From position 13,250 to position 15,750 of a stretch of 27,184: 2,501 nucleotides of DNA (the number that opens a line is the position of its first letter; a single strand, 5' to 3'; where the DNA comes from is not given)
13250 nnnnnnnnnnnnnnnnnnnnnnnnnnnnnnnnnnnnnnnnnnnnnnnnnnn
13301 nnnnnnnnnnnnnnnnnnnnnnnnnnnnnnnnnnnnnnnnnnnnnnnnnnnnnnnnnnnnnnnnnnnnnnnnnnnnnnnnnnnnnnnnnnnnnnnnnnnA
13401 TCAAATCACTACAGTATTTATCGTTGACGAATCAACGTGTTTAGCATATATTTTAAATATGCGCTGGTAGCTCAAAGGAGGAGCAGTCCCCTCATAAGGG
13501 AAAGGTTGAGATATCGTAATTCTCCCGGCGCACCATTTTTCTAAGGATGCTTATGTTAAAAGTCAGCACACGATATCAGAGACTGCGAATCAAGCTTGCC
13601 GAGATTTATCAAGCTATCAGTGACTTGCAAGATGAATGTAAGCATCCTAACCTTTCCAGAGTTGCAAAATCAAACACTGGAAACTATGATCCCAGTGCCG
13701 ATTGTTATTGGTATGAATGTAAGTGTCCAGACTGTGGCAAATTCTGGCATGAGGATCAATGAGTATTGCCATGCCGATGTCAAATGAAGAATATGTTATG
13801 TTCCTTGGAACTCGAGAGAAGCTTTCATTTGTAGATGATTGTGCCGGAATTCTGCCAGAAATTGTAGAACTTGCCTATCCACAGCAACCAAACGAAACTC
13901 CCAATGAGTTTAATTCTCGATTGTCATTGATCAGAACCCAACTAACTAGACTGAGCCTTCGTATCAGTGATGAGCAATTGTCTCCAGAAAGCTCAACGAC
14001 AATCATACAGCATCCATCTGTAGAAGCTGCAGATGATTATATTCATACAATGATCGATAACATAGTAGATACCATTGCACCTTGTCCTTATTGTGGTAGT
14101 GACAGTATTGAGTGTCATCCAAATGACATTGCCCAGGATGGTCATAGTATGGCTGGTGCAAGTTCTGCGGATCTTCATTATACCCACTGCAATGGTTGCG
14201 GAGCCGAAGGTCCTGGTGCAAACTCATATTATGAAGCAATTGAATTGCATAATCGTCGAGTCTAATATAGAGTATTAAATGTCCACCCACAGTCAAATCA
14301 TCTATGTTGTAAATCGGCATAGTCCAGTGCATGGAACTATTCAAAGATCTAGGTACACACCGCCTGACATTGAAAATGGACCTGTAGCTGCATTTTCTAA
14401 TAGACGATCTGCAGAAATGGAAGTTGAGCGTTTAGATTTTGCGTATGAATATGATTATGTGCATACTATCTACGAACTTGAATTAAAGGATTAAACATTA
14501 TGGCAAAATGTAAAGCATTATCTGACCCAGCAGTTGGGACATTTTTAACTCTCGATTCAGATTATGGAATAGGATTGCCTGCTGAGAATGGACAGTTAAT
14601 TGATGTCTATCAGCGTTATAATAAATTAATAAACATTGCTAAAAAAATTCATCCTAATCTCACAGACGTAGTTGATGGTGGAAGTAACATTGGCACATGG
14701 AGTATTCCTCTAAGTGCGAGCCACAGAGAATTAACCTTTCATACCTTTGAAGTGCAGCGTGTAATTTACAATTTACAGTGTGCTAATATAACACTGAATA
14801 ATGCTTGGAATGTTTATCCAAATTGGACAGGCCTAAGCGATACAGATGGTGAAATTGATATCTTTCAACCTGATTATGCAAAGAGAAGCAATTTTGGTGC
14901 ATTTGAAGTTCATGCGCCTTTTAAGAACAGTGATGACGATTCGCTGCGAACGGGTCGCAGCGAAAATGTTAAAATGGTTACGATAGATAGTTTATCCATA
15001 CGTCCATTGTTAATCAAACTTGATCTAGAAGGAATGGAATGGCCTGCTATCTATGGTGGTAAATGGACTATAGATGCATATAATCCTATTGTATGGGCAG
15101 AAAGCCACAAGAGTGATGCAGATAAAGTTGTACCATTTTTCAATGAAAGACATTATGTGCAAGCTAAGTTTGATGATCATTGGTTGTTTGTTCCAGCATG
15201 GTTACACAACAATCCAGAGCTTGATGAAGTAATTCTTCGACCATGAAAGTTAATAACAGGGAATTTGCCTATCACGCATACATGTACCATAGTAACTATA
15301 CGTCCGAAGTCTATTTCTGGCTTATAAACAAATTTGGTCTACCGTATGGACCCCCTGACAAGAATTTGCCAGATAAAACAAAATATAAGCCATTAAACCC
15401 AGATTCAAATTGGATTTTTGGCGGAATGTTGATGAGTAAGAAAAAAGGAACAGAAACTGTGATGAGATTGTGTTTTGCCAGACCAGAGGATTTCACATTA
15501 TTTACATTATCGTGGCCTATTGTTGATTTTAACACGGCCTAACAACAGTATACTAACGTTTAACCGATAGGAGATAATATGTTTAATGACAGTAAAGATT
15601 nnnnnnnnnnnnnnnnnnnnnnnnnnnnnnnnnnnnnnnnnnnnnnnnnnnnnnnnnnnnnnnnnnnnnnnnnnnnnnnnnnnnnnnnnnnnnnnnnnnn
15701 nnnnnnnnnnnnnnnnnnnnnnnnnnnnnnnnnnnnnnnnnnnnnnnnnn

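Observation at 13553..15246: Candidate anti-restriction / DNA-protection module: zinc-ribbon protein, Lar-like domain protein and FkbM methyltransferase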

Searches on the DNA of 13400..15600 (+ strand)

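Call 7: search_dna_similar(query=window:13400-15600:+, collection=phages, mode=near)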
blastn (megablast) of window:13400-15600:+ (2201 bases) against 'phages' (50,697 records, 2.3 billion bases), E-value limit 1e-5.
No match.

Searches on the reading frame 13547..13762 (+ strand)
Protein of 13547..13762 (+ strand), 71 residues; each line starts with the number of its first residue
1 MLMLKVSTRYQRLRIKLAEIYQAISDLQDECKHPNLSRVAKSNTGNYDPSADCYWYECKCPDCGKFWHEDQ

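Call 5: search_protein_families(library=pfam, proteins=[window:13547-13762:+], max_evalue=1)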
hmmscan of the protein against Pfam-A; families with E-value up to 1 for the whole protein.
window:13547-13762:+ (71 aa): 1 family
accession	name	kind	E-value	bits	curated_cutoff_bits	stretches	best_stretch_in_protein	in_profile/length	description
PF15122.11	TMEM206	-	0.031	13.9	27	1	20-69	31-80/296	TMEM206 protein family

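Call 6: search_protein_families(library=phrogs, proteins=[window:13547-13762:+], max_evalue=0.01)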
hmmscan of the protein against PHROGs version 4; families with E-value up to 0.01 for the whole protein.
window:13547-13762:+ (71 aa): 2 families
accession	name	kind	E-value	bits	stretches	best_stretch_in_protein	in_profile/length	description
phrog_4837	-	unknown function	7.2e-19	69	1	8-71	3-66/101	-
phrog_25683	-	unknown function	1.7e-13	51.9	1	13-71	44-102/118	-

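Call 24: search_dna_similar(query=window:13547-13759:+, collection=phages, mode=protein, max_evalue=0.01, max_rows=30)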
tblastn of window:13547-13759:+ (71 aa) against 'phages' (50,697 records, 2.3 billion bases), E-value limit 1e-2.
Records with a match: 167; places in all: 167; records where one place covers at least 80% of the query: 52.
Best place of each record, by identity: <60% 167.
By first word of the organism name: Vibrio 110; Aeromonas 19; Erwinia 7; Pseudomonas 6; Salmonella 4; Burkholderia 4; Yersinia 4; Pectobacterium 3; Cronobacter 2; Ralstonia 2; and 5 more.
By host as written in the record: - 64; Vibrio cholerae 19; Aeromonas salmonicida subsp. salmonicida 6; Aeromonas salmonicida 6; Vibrio parahaemolyticus 5; Vibrio cholerae O1 5; Burkholderia cenocepacia 4; Vibrio sp. 4; and 33 more.
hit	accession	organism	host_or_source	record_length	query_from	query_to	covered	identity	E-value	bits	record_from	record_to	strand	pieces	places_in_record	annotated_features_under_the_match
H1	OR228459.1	Klebsiella phage fENko-Kae01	Klebsiella aerogenes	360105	6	71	93%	45.5%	6e-12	64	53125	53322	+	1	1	hypothetical protein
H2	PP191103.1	Salmonella phage PHA46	Salmonella enterica subsp. enterica ...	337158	6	71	93%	43.9%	3e-11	62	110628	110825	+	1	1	hypothetical protein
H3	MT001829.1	Salmonella phage SE_PL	Salmonella enterica subsp. enterica ...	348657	6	71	93%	43.9%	3e-11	62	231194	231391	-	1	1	hypothetical protein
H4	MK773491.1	Salmonella phage 7t3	Salmonella enterica subsp. enterica ...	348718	6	71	93%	43.9%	3e-11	62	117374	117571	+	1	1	hypothetical protein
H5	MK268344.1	Salmonella phage Munch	Salmonella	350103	6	71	93%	43.9%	3e-11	62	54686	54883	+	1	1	hypothetical protein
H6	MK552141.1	Burkholderia phage BcepSauron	Burkholderia cenocepacia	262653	9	71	89%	42.9%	2e-11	62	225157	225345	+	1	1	hypothetical protein (x2)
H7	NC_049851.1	Burkholderia phage BcepSauron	Burkholderia cenocepacia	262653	9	71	89%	42.9%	2e-11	62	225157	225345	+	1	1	hypothetical protein (x2)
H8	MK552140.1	Burkholderia phage BcepSaruman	Burkholderia cenocepacia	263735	9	71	89%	42.9%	2e-11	62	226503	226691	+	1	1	hypothetical protein (x2)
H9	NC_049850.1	Burkholderia phage BcepSaruman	Burkholderia cenocepacia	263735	9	71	89%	42.9%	2e-11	62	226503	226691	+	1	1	hypothetical protein (x2)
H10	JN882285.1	Cronobacter phage vB_CsaM_GAP32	Cronobacter sakazakii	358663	6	71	93%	40.6%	6e-7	50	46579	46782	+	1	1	hypothetical protein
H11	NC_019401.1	Cronobacter phage vB_CsaM_GAP32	Cronobacter sakazakii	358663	6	71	93%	40.6%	6e-7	50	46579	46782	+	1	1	hypothetical protein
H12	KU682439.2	Stenotrophomonas phage vB_SmaS-DLP_6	Stenotrophomonas maltophilia D1571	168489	8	71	90%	40.9%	4e-9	56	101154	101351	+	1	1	hypothetical protein (x2)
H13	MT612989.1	Vibrio phage vB_ValM_R11Z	Vibrio alginolyticus NBRC 15630 = ATCC ...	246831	13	70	82%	44.8%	2e-10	59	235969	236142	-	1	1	hypothetical protein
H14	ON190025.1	Vibrio phage PVA23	Vibrio sp.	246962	13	70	82%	44.8%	2e-10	59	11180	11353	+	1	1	hypothetical protein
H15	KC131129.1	Vibrio phage VH7D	Vibrio harveyi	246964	13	70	82%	44.8%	2e-10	59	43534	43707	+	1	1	hypothetical protein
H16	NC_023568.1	Vibrio phage VH7D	Vibrio harveyi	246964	13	70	82%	44.8%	2e-10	59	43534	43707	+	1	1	hypothetical protein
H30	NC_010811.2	Ralstonia phage phiRSL1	-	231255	6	71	93%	39.4%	8e-11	61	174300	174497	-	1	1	hypothetical protein (x2)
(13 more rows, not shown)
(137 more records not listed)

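Call 26: get_annotated_region(hit=H1, flank=2500)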
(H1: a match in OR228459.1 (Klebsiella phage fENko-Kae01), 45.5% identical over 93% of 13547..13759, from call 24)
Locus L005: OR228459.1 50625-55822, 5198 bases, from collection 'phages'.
description: Klebsiella phage fENko-Kae01, complete genome.
organism: Klebsiella phage fENko-Kae01 (NCBI taxid 3075109)
taxonomy: Viruses; Duplodnaviria; Heunggongvirae; Uroviricota; Caudoviricetes
host: Klebsiella aerogenes; source: -; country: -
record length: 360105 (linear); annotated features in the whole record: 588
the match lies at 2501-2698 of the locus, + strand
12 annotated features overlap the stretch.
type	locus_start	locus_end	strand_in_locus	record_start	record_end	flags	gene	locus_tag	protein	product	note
CDS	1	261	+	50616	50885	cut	-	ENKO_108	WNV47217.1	hypothetical protein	-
CDS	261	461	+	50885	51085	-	-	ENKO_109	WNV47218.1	hypothetical protein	-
CDS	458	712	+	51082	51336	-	-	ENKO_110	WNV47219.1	hypothetical protein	-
CDS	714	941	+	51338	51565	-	-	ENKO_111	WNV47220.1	hypothetical protein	-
CDS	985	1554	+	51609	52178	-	-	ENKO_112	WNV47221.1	hypothetical protein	-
CDS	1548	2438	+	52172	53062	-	-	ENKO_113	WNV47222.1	hypothetical protein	-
CDS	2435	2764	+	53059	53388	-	-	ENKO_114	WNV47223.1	hypothetical protein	-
CDS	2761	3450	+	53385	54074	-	-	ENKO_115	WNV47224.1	hypothetical protein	-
CDS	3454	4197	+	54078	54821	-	-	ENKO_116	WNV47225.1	metallo-phosphatase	-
CDS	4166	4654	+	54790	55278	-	-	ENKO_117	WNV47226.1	hypothetical protein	-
CDS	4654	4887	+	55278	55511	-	-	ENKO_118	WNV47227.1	hypothetical protein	-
CDS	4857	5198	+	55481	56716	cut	-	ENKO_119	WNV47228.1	hypothetical protein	protein of unknown function; identified with LC-MS/MS analysis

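Call 27: get_annotated_region(hit=H6, flank=2500)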
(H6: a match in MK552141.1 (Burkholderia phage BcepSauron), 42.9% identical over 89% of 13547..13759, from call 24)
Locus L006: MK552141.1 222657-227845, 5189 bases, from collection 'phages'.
description: Burkholderia phage BcepSauron, complete genome.
organism: Burkholderia phage BcepSauron (NCBI taxid 2530033)
taxonomy: Viruses; Duplodnaviria; Heunggongvirae; Uroviricota; Caudoviricetes; Sarumanvirus; Sarumanvirus bcepsauron
host: Burkholderia cenocepacia; source: soil; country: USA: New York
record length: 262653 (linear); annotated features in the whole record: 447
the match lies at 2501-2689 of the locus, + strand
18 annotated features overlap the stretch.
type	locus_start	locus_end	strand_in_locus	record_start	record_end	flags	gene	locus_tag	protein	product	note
CDS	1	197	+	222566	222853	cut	-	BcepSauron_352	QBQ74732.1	hypothetical protein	-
CDS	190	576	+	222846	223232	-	-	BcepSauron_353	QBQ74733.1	hypothetical protein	-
CDS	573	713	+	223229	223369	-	-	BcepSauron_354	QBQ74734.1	hypothetical protein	-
CDS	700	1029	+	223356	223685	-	-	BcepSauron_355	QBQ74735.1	hypothetical protein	-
CDS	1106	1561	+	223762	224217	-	-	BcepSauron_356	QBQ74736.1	hypothetical protein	-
CDS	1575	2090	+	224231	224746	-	-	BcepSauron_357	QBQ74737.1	hypothetical protein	-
CDS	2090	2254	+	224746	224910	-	-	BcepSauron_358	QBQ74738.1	hypothetical protein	-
CDS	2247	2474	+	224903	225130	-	-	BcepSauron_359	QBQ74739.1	hypothetical protein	-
CDS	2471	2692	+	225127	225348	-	-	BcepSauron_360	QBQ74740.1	hypothetical protein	-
CDS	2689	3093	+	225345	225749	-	-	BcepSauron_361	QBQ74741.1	hypothetical protein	-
CDS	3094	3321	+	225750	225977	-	-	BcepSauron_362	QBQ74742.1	hypothetical protein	-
CDS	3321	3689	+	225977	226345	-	-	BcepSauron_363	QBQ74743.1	hypothetical protein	-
CDS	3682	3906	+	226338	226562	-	-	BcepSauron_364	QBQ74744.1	hypothetical protein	-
CDS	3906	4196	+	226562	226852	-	-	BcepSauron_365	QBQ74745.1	hypothetical protein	-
CDS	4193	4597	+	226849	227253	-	-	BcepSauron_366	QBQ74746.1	hypothetical protein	-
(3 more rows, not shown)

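Call 28: get_annotated_region(hit=H16, flank=2500)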
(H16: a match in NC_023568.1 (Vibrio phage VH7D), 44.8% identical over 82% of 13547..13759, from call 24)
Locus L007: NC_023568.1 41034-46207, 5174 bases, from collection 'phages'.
description: Vibrio phage VH7D, complete genome.
organism: Vibrio phage VH7D (NCBI taxid 1262539)
taxonomy: Viruses; Duplodnaviria; Heunggongvirae; Uroviricota; Caudoviricetes; Straboviridae; Schizotequatrovirus; Schizotequatrovirus vh7d
host: Vibrio harveyi; source: ocean; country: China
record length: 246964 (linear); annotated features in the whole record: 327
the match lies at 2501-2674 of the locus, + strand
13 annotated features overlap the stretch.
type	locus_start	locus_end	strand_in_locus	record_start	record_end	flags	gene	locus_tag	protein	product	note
CDS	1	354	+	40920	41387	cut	-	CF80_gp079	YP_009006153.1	hypothetical protein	-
CDS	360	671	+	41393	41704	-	-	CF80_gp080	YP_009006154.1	hypothetical protein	-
CDS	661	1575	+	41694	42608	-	-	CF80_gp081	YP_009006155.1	hypothetical protein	-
CDS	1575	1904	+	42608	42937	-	-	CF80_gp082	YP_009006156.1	hypothetical protein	-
CDS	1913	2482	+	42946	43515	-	-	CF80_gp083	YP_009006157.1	thymidine kinase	similar to Silicibacter pomeroyi (strain ATCC 700808 / DSM 15171 / DSS-3) thymidine kinase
CDS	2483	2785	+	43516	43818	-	-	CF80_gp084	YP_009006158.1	hypothetical protein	-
CDS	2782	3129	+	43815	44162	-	-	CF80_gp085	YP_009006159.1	hypothetical protein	-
CDS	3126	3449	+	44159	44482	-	-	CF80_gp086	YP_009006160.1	hypothetical protein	-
CDS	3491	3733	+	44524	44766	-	-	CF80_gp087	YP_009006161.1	hypothetical protein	-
CDS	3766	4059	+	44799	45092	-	-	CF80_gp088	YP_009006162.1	hypothetical protein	-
CDS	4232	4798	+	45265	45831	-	-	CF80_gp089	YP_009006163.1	hypothetical protein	-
CDS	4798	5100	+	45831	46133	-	-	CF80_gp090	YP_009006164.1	hypothetical protein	-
CDS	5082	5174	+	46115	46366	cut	-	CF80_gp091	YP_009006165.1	hypothetical protein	-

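Call 29: get_annotated_region(hit=H30, flank=2500)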
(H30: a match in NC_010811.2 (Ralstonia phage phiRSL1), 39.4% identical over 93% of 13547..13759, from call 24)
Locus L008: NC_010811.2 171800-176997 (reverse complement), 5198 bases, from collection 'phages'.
description: Ralstonia phage RSL1, complete genome.
organism: Ralstonia phage phiRSL1 (NCBI taxid 1980924)
taxonomy: Viruses; Duplodnaviria; Heunggongvirae; Uroviricota; Caudoviricetes; Mieseafarmvirus; Mieseafarmvirus RSL1
host: -; source: -; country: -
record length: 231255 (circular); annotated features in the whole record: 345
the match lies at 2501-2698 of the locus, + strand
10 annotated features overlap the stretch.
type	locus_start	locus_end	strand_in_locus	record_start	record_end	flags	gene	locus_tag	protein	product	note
CDS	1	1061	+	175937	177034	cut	-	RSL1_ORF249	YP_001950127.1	hypothetical protein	ORF249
CDS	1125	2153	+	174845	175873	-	-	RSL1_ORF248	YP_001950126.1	peptidase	ORF248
CDS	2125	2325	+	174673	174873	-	-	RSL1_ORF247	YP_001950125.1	hypothetical protein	ORF247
CDS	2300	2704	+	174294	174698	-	-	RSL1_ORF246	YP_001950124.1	hypothetical protein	ORF246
CDS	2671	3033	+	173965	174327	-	-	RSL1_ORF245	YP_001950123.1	hypothetical protein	ORF245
CDS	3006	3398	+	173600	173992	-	-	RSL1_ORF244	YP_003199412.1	hypothetical protein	ORF244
CDS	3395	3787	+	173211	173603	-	-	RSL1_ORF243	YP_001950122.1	hypothetical protein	ORF243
CDS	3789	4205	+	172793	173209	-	-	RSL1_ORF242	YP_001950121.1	hypothetical protein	ORF242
CDS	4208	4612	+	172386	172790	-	-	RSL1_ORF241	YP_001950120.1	hypothetical protein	ORF241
CDS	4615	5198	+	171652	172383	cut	-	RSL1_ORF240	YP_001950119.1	hypothetical protein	ORF240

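Call 30: search_protein_families(library=pfam, proteins=[L005:2435-2764:+, L005:2761-3450:+, L006:2471-2692:+, L006:2689-3093:+, L007:2483-2785:+, L007:2782-3129:+, L008:2300-2704:+, L008:2671-3033:+], max_evalue=0.1)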
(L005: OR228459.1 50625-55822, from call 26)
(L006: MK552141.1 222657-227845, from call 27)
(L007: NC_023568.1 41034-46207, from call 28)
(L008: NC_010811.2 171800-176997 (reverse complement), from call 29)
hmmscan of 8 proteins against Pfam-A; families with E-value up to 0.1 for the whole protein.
L005:2435-2764:+ (109 aa): 1 family
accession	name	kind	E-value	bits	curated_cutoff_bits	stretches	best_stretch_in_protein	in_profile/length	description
PF11583.14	AurF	-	0.026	14.1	29.6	1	26-85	94-152/282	P-aminobenzoate N-oxygenase AurF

L005:2761-3450:+ (229 aa): 1 family
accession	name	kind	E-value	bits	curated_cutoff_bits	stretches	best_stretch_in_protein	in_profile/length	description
PF07083.16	DUF1351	-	0.042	14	27.8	0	63-117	82-136/210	Protein of unknown function (DUF1351)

L006:2471-2692:+ (73 aa): 1 family
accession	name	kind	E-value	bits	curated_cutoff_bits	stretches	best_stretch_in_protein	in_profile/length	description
PF24029.1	DUF7340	-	0.0017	18.6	27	1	29-72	5-51/62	Domain of unknown function (DUF7340)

L006:2689-3093:+ (134 aa): 0 families

L007:2483-2785:+ (100 aa): 2 families
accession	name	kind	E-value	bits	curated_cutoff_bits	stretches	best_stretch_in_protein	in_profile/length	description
PF14282.11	FlxA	-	0.075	13.6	26.3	0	6-37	60-91/101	FlxA-like protein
PF24922.1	ACBP4_C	-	0.087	13.5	31.2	0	4-20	61-77/105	Acyl-CoA-binding domain-containing protein 4-6, C-terminal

L007:2782-3129:+ (115 aa): 1 family
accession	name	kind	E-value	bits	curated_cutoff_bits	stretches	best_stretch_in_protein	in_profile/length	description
PF07705.17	CARDB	-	0.025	15.2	22.7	1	44-106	36-94/101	CARDB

L008:2300-2704:+ (134 aa): 1 family
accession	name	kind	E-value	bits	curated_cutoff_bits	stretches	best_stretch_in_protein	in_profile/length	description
PF05876.18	GpA_ATPase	-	0.059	13.4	25.6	1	92-134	196-238/247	Phage terminase large subunit gpA, ATPase domain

L008:2671-3033:+ (120 aa): 0 families

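Call 41: search_protein_families(library=ncbifam, proteins=[window:13547-13762:+], max_evalue=0.1)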
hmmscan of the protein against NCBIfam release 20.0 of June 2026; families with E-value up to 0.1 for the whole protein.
window:13547-13762:+ (71 aa): 0 families

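Call 83: search_protein_families(library=padloc, proteins=[window:13553-13762:+], max_evalue=0.01)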
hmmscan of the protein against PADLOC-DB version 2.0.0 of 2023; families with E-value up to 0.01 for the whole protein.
window:13553-13762:+ (69 aa): 0 families

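Call 92: find_related_loci(query=window:13553-13759:+, collection=viral_contigs, flank=3500)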
Query window:13553-13759:+ (69 aa) in viral_contigs; peptide patterns used: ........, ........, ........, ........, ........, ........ (x = any residue, [..] = any of these).
14 stretches matched a pattern; 2 encode a relative of the query (tblastn E <= 1e-3); 2 distinct loci.
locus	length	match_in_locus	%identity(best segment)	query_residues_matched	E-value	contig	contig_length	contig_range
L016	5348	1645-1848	67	1-69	1e-27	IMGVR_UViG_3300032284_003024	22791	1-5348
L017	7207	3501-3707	54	1-69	2e-24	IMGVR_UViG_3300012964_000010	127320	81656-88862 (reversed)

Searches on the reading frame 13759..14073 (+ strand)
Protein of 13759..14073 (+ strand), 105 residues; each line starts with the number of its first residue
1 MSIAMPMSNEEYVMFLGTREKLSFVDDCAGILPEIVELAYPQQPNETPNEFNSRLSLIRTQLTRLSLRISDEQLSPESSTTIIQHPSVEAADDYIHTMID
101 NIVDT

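Call 59: search_protein_families(library=pfam, proteins=[window:13759-14073:+], max_evalue=1)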
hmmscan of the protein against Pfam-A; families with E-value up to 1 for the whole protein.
window:13759-14073:+ (105 aa): 0 families

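Call 99: find_homologous_proteins(query=A7, max_evalue=0.01)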
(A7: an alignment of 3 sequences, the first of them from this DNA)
Query A7 (3 sequences) (105 aa, profile of the alignment): 3 proteins with E <= 0.01 among 136 candidates.
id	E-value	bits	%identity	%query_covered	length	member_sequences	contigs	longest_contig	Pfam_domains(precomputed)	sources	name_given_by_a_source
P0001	3.8e-58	211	100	100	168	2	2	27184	PF14354.14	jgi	-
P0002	1.9e-55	203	84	96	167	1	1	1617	PF14354.14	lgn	-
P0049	8.7e-33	130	46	70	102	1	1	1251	-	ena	-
